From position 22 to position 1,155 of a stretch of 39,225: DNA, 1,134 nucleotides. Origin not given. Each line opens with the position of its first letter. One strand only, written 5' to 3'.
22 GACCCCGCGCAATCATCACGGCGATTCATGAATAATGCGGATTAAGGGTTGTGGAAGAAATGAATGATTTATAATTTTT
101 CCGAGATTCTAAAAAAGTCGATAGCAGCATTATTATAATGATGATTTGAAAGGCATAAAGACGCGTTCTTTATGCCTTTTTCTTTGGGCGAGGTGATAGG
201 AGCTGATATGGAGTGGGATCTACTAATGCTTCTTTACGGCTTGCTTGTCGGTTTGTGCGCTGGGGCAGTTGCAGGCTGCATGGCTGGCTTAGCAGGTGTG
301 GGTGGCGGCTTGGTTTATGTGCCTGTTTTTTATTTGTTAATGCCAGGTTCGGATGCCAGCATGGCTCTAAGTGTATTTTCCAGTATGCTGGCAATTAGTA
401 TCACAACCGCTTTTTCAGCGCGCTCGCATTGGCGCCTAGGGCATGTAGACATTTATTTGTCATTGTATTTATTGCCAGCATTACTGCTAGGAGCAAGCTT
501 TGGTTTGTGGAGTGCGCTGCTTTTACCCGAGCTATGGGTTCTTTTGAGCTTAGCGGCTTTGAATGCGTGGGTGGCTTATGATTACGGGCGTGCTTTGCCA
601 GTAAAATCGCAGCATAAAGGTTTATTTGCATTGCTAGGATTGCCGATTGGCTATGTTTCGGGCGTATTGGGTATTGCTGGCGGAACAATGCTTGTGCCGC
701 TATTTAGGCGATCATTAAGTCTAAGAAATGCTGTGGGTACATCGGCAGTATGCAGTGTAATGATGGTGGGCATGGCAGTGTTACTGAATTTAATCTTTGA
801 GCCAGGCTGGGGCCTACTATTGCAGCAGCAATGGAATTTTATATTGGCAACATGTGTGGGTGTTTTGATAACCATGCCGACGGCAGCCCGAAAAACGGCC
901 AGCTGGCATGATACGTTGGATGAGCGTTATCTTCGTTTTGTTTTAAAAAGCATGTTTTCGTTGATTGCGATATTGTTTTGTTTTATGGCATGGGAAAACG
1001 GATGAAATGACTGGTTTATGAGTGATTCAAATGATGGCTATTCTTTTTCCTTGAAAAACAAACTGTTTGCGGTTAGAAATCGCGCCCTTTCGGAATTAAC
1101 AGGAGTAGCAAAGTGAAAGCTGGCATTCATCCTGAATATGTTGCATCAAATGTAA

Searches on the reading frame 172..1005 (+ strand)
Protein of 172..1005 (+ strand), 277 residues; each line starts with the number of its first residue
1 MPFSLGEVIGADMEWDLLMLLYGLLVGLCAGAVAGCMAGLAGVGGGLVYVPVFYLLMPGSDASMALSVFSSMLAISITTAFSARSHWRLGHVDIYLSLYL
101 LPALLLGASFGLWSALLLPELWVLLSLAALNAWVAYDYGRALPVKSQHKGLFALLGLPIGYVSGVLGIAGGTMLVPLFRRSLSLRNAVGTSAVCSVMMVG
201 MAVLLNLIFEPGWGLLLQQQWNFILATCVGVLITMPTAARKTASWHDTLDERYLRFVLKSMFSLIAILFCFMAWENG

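Call 21: search_protein_families(library=pfam, proteins=[window:172-1005:+], max_evalue=0.00001)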
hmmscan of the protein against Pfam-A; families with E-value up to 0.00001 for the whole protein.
window:172-1005:+ (277 aa): 1 family
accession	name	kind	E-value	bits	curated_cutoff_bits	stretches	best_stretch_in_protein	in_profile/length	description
PF01925.25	TauE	-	7.3e-30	104.8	32.6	1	28-267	2-235/237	Sulfite exporter TauE/SafE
